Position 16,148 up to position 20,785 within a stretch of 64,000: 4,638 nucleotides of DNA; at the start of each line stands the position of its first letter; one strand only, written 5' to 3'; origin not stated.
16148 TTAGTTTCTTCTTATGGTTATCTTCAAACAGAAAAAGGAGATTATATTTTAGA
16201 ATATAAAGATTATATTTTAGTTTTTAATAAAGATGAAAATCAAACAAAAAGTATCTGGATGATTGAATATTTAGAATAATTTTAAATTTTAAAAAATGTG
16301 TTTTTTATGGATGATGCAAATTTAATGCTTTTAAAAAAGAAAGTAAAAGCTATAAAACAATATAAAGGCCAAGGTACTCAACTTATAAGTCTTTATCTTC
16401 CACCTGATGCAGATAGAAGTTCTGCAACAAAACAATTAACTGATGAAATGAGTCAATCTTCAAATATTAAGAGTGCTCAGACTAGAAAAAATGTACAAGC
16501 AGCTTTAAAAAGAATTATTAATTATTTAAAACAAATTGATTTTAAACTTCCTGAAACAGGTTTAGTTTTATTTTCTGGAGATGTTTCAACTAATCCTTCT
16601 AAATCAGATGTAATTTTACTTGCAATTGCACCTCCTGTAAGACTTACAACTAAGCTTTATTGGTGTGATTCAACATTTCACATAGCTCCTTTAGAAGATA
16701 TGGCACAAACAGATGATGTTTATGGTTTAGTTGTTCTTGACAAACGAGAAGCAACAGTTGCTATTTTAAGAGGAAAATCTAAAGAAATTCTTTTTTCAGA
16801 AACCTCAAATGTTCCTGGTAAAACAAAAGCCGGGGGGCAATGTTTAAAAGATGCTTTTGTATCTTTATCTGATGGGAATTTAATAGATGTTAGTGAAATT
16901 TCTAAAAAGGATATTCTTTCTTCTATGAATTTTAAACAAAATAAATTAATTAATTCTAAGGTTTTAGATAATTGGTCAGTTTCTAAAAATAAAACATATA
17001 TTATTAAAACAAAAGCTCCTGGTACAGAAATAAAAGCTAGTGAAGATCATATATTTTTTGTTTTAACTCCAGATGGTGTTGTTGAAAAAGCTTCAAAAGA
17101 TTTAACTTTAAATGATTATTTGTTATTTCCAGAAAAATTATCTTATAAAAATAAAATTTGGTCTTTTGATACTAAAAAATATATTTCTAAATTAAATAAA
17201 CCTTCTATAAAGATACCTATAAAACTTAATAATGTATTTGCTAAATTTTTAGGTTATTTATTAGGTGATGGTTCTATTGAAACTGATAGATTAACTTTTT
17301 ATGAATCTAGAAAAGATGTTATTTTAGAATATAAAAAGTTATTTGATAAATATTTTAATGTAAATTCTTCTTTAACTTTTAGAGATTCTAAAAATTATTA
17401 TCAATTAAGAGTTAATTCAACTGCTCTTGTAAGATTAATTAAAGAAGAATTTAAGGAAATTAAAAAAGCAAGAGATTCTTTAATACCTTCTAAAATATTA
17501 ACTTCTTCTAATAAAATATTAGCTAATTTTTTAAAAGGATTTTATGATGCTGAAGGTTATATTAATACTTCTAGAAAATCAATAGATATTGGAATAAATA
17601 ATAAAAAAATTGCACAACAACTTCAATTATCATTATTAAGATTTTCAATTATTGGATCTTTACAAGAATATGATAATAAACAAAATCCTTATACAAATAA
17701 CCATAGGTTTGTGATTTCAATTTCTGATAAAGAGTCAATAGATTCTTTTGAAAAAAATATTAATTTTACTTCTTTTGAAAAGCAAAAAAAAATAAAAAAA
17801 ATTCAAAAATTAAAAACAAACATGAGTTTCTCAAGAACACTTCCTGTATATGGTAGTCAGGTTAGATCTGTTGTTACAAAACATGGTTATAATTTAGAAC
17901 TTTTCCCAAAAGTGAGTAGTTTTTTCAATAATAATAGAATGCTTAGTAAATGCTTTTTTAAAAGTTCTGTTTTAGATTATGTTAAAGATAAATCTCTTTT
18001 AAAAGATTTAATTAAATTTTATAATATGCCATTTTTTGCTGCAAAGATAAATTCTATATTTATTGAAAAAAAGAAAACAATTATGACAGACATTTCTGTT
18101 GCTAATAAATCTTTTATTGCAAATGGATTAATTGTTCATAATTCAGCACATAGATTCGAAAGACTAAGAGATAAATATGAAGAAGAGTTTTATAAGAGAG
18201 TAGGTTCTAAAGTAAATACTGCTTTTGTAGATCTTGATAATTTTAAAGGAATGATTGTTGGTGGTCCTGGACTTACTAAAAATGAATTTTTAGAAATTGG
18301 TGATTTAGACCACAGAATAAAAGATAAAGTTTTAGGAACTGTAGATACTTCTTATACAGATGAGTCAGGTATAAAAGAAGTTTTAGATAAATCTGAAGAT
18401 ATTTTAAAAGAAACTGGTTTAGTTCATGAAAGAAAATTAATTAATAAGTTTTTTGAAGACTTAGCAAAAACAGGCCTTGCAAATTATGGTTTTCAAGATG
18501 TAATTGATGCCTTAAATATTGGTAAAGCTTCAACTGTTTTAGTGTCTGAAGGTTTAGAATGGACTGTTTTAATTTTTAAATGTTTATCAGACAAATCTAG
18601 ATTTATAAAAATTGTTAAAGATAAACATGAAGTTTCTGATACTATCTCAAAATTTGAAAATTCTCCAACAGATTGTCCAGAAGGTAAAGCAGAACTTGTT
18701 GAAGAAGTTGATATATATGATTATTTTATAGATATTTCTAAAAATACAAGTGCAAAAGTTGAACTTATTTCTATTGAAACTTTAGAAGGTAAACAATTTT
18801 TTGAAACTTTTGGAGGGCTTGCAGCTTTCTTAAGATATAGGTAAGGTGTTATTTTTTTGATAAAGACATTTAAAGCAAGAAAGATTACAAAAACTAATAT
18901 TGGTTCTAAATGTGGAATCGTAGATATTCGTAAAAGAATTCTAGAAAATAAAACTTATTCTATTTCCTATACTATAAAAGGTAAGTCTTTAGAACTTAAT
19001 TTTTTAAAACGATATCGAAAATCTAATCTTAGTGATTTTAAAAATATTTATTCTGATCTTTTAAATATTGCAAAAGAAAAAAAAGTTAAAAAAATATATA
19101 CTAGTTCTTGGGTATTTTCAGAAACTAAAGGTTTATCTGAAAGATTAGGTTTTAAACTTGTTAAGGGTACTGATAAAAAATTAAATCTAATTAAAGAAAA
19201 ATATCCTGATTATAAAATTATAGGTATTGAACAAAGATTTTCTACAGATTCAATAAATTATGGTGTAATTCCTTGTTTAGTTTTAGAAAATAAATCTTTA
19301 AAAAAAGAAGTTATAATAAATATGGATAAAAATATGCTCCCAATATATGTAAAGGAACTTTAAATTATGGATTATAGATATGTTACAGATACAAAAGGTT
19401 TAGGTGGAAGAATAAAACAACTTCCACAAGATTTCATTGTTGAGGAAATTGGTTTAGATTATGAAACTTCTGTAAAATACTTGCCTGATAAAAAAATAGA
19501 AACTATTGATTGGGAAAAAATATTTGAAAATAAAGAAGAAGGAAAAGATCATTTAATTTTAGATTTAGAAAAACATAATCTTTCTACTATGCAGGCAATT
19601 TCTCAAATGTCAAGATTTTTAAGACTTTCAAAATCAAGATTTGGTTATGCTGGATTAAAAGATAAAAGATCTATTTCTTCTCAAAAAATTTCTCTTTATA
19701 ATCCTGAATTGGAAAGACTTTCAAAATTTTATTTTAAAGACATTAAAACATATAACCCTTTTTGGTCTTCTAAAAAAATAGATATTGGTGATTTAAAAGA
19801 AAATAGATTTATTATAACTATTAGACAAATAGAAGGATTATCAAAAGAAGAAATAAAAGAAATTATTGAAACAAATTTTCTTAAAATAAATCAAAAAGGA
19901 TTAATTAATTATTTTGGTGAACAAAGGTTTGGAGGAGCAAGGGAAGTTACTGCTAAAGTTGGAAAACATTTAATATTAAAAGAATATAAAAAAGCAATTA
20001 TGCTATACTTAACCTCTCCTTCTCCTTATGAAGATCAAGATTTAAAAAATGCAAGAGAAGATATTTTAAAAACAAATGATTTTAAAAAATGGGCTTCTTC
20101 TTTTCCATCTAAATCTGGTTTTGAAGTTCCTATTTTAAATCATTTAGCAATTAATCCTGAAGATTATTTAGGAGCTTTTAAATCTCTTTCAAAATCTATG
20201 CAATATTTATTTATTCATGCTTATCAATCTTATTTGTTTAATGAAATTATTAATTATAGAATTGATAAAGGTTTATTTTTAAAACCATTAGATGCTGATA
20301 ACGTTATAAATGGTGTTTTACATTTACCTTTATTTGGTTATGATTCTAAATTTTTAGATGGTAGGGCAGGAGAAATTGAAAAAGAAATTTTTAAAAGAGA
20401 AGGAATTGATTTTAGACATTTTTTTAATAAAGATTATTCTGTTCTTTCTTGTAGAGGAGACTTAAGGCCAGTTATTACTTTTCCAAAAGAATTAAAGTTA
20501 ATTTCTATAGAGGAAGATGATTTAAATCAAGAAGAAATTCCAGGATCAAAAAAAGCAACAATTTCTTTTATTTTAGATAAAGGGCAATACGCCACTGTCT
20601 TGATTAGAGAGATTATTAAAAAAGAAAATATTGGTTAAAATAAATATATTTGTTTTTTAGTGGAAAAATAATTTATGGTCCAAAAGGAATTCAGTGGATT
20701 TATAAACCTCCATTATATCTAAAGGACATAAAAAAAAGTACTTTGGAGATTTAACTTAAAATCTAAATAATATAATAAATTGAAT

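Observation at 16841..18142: Homing-endonuclease intein inserted precisely in the catalytic GGQ loop of release factor aRF1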

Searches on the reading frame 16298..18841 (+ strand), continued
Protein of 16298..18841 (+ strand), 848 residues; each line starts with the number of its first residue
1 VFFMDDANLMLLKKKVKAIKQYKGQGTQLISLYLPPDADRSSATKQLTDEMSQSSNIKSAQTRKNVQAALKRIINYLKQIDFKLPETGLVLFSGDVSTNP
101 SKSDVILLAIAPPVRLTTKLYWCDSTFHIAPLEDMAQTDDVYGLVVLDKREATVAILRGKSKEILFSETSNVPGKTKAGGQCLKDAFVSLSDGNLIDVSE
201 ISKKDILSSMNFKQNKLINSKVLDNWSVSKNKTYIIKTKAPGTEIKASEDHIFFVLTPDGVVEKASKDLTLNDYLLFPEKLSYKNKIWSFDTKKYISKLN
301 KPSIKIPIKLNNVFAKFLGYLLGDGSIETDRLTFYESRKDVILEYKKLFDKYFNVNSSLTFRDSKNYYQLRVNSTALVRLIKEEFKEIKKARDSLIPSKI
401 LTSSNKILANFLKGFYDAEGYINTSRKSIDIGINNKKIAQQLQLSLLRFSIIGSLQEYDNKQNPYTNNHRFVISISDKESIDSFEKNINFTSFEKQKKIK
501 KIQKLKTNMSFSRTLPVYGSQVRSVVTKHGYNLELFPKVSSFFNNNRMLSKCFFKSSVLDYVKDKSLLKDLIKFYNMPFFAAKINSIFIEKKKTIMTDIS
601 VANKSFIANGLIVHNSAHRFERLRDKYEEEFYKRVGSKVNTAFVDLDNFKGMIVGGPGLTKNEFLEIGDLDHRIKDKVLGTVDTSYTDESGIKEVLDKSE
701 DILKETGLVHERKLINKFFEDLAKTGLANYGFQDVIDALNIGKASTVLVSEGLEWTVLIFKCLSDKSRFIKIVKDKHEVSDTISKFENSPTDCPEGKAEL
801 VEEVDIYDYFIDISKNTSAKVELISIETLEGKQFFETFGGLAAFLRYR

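Call 75: find_encoding_contigs(protein=P0001, flank=2000, max_places=3)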
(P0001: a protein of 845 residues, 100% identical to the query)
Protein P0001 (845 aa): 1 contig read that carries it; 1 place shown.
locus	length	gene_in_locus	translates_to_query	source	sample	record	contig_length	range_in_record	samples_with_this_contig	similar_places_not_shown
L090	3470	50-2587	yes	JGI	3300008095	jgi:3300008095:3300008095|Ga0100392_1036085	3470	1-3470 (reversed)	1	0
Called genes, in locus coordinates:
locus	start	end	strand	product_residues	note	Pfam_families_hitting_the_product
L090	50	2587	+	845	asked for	PF03463:eRF1_1, PF18854:baeRF_family10 (faint), PF03464:eRF1_2 (weak), PF14890:Intein_splicing, PF14528:LAGLIDADG_3, PF03464:eRF1_2, PF03465:eRF1_3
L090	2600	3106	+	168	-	-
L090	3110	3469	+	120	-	?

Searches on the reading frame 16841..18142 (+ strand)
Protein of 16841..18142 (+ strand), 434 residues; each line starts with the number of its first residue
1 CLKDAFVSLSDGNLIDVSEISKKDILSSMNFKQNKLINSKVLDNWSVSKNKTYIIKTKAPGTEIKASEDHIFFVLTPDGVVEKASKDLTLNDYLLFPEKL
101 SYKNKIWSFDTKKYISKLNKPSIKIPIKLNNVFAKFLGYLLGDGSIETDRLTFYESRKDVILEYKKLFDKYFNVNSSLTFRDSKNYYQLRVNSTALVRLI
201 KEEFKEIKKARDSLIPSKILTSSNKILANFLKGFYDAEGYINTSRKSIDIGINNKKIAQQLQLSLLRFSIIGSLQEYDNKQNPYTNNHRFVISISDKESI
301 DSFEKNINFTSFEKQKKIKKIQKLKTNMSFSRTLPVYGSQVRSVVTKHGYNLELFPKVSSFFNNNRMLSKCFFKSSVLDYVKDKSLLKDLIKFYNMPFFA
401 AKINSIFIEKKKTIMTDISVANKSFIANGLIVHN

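Call 4: search_protein_families(library=pfam, proteins=[window:16841-18142:+], max_evalue=0.01)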
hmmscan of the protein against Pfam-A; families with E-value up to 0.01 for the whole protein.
window:16841-18142:+ (434 aa): 3 families
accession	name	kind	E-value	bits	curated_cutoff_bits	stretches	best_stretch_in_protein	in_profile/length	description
PF14528.11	LAGLIDADG_3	-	2.3e-18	66.6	22.5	2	227-307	3-81/82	LAGLIDADG-like domain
PF14890.11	Intein_splicing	-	7.2e-18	65.3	35.8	1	9-434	3-155/155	Intein splicing domain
PF14527.11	LAGLIDADG_WhiA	-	0.0073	16.9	23.2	0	228-289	2-65/93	WhiA LAGLIDADG-like domain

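Call 5: search_protein_families(library=ncbifam, proteins=[window:16841-18142:+], max_evalue=0.01)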
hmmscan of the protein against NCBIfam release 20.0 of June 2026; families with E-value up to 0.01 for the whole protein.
window:16841-18142:+ (434 aa): 9 families
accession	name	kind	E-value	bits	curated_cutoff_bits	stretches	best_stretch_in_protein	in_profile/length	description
NF011418.0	PRK14845.1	equivalog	9.5e-17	60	756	1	32-324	74-314/1049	translation initiation factor IF-2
NF011287.0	PRK14698.1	equivalog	2.5e-13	48.9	1238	1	29-284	289-543/1017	V-type ATP synthase subunit A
NF011491.0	PRK14898.1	equivalog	1.3e-12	46.6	783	1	8-352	105-455/860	DNA-directed RNA polymerase subunit A''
NF038098.1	GyrA_w_intein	exception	3.6e-10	38.4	1850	1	132-434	238-537/1232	intein-containing DNA gyrase subunit A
NF005852.0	PRK07773.1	equivalog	3.5e-09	35.5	780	1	4-434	402-826/886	replicative DNA helicase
NF045703.1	rSAM_Tes_intein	exception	3.2e-08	31.8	1700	1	127-299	365-537/1040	tetraether lipid synthase Tes, intein-containing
NF038136.1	rSAM_Rv_intein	exception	5.6e-06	25.5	700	1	4-434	80-334/574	intein-containing Rv2578c family radical SAM protein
TIGR01445.1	intein_Nterm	domain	6.4e-06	27.1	24.5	1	4-74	5-83/83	intein N-terminal splicing region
NF011303.0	PRK14715.1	equivalog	5.1e-05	20.5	1585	1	117-321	1105-1308/1627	DNA-directed DNA polymerase II large subunit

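Call 13: search_solved_structures(query=window:16841-18142:+, max_evalue=0.01, show_alignments=2)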
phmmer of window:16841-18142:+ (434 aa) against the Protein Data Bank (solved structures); distinct sequences matched with E-value up to 0.01: 4.
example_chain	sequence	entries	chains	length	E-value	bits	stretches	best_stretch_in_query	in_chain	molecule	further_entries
7qsu_A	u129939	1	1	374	3.7e-11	46.1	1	111-284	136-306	V-ATPase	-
7qss_A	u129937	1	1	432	5.1e-11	45.6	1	115-284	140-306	V-type ATP synthase alpha chain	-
1dq3_A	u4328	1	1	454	5.4e-09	39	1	28-342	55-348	ENDONUCLEASE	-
7qst_A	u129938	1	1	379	2.3e-06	30.3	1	29-237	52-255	V-type ATP synthase subunit A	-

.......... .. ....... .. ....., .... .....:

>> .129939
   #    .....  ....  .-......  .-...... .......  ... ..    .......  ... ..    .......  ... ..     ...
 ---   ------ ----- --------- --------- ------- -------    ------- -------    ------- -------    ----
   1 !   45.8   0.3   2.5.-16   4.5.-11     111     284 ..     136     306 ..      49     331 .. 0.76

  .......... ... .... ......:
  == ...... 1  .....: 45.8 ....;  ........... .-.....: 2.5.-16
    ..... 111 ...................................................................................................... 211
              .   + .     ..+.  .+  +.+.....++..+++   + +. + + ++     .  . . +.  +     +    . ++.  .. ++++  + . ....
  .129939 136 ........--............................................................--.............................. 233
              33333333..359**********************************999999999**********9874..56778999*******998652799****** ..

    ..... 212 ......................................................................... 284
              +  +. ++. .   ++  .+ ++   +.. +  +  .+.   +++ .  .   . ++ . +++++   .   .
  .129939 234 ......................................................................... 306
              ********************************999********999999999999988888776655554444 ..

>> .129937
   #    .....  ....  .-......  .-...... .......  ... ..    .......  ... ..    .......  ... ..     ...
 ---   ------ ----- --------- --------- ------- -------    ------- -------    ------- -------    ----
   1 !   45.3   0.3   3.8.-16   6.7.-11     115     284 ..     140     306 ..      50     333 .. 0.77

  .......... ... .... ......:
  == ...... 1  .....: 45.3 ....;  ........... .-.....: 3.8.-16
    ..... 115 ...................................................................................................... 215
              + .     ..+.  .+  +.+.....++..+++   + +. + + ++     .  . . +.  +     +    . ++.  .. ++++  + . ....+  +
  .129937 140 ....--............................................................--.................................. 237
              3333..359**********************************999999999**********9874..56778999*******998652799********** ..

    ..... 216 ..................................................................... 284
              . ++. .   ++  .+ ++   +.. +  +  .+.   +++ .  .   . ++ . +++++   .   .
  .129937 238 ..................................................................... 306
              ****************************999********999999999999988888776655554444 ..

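Call 26: search_protein_representatives(protein=window:16841-18142:+)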
Query: 434 residues. Proteins with E-value up to 0.001 (for the whole library): 2432; up to 1e-10: 485; up to 1e-30: 61. The best 150 are listed.
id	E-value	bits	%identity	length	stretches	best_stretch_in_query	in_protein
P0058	1.6e-116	406.2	48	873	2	120-434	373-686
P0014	1.9e-103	363.2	48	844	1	3-434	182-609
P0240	3.9e-97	342.4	42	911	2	114-434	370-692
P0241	1.0e-87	311.4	42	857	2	121-434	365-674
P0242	4.1e-86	306.1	41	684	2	111-432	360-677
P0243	7.1e-85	302.0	42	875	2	112-434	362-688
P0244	2.8e-84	300.0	43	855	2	121-434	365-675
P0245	7.6e-84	298.6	39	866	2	115-434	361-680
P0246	2.6e-82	293.6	46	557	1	117-434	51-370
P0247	2.8e-81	290.2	38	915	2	112-434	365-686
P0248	3.0e-79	283.5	42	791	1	4-434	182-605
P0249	6.1e-79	282.5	43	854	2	99-434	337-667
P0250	6.7e-79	282.4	41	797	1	3-434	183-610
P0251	2.1e-77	277.5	38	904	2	109-434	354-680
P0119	6.4e-76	272.5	44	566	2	1-322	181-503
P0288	4.6e-35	138.0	28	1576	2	5-434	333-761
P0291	9.1e-34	133.8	28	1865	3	59-434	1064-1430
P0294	2.7e-32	128.9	32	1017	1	3-331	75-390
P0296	7.8e-31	124.1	29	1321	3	123-434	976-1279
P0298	1.8e-30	122.9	28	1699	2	28-328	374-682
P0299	4.3e-30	121.6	30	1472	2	2-434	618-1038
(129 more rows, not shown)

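Call 73: search_protein_families(library=pfam, proteins=[P0288, P0291, P0294, P0296, P0298, P0299], max_evalue=0.00001)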
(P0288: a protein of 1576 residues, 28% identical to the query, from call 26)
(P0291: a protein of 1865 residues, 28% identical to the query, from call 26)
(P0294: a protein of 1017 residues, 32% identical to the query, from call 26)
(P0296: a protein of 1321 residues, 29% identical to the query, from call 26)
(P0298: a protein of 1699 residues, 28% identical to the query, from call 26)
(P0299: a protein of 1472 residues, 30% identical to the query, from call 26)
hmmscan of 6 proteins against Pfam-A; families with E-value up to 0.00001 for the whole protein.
P0288 (1576 aa): 13 families
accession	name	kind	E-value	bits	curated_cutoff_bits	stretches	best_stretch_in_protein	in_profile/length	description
PF00493.29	MCM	-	7.7e-80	267.6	23.3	2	1260-1386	98-224/224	MCM P-loop domain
PF14890.11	Intein_splicing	-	2.3e-46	157.8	35.8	2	338-761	5-155/155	Intein splicing domain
PF14528.11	LAGLIDADG_3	-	2.3e-42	143.6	22.5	2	551-627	2-78/82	LAGLIDADG-like domain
PF17855.7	MCM_lid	-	9.2e-26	90.6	27.4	1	1400-1485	2-86/87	MCM AAA-lid domain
PF17207.9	MCM_OB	-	4.9e-21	75.2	24.8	1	93-220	3-125/126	MCM OB domain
PF05204.19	Hom_end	-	1.4e-10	41.6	21.1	0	1111-1183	15-85/110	Homing endonuclease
PF01078.27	Mg_chelatase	-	1.1e-09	38.4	20.3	1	1273-1335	96-158/207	Magnesium chelatase, subunit ChlI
PF14527.11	LAGLIDADG_WhiA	-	8.1e-09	35.9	23.2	0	1112-1164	3-53/93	WhiA LAGLIDADG-like domain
PF14551.11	MCM_N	-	1.1e-07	32.6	24.9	1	15-69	18-72/95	MCM N-terminal domain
PF21120.3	MCM_WH_arc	-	2.6e-07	31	26.1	1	1515-1573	3-62/63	Archaeal MCM, winged-helix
PF12844.13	HTH_19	-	1.1e-06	28.9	30.2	0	658-705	1-52/64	Helix-turn-helix domain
PF01381.28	HTH_3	-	1.6e-06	28.5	23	0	661-707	1-51/55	Helix-turn-helix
PF01079.26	Hint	-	5.5e-06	26.6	29.7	0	325-431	10-116/213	Hint module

P0291 (1865 aa): 5 families
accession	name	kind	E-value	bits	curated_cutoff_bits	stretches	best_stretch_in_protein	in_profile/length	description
PF14528.11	LAGLIDADG_3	-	1e-44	151.1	22.5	3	796-871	2-82/82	LAGLIDADG-like domain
PF14890.11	Intein_splicing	-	4e-39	134.3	35.8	3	1010-1430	6-155/155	Intein splicing domain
PF05204.19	Hom_end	-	1.1e-08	35.6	21.1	0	1209-1253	10-55/110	Homing endonuclease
PF05876.18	GpA_ATPase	-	2.3e-08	34.4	25.6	1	60-172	31-141/247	Phage terminase large subunit gpA, ATPase domain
PF14527.11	LAGLIDADG_WhiA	-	1.2e-06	29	23.2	0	798-872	2-76/93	WhiA LAGLIDADG-like domain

P0294 (1017 aa): 5 families
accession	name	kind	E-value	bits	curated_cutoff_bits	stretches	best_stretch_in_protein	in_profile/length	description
PF14890.11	Intein_splicing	-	1.6e-36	125.9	35.8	1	79-488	1-155/155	Intein splicing domain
PF01380.27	SIS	-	7.5e-35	120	25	2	710-833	4-130/131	SIS domain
PF14528.11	LAGLIDADG_3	-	2.9e-26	92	22.5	2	287-367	2-82/82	LAGLIDADG-like domain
PF13537.11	GATase_7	-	2.5e-17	63.5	25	1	498-621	9-122/123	Glutamine amidotransferase domain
PF13522.11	GATase_6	-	1.3e-16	61.3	27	1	483-615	12-129/130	Glutamine amidotransferase domain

P0296 (1321 aa): 7 families
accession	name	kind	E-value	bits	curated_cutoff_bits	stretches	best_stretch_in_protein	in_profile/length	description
PF08423.17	Rad51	-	1.2e-75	254.4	22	3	623-785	40-205/244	Rad51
PF14890.11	Intein_splicing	-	7.3e-42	143.2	35.8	2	833-1279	46-155/155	Intein splicing domain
PF14528.11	LAGLIDADG_3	-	2.6e-35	121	22.5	2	1071-1148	2-82/82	LAGLIDADG-like domain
PF14520.12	HHH_5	-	9e-13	48.9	27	1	8-62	3-57/57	Helix-hairpin-helix domain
PF00154.27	RecA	-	1.7e-08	34.7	27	0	640-780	77-209/262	recA bacterial DNA recombination protein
PF00633.29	HHH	-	5.1e-06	26.5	24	0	8-24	12-28/30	Helix-hairpin-helix motif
PF05204.19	Hom_end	-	6.3e-06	26.7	21.1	0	324-396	2-83/110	Homing endonuclease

P0298 (1699 aa): 6 families
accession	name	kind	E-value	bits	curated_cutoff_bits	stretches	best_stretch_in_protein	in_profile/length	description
PF00493.29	MCM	-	4.8e-79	265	23.3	3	809-890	68-149/224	MCM P-loop domain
PF14528.11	LAGLIDADG_3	-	6.6e-45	151.7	22.5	3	578-661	2-81/82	LAGLIDADG-like domain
PF14890.11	Intein_splicing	-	1.6e-42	145.4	35.8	2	365-811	16-155/155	Intein splicing domain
PF17855.7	MCM_lid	-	4.3e-26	91.6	27.4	1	1522-1608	1-85/87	MCM AAA-lid domain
PF17207.9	MCM_OB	-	5.1e-24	84.9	24.8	1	92-218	2-123/126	MCM OB domain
PF01381.28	HTH_3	-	6.4e-08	33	23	0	698-745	3-54/55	Helix-turn-helix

P0299 (1472 aa): 3 families
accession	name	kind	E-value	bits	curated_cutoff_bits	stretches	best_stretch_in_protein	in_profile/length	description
PF14528.11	LAGLIDADG_3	-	5.3e-39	132.8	22.5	3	826-903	5-82/82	LAGLIDADG-like domain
PF14890.11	Intein_splicing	-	4.6e-29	101.7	35.8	2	148-504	2-155/155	Intein splicing domain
PF14527.11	LAGLIDADG_WhiA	-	1.2e-06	29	23.2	0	383-439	22-76/93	WhiA LAGLIDADG-like domain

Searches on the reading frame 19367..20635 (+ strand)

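Call 18: search_protein_families(library=pfam, proteins=[window:19367-20635:+], max_evalue=0.0001)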
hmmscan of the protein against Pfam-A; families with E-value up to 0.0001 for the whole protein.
window:19367-20635:+ (423 aa): 1 family
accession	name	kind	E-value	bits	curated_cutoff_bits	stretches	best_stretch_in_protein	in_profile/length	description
PF01142.23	TruD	-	4.5e-99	332.5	27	2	5-314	7-297/412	tRNA pseudouridine synthase D (TruD)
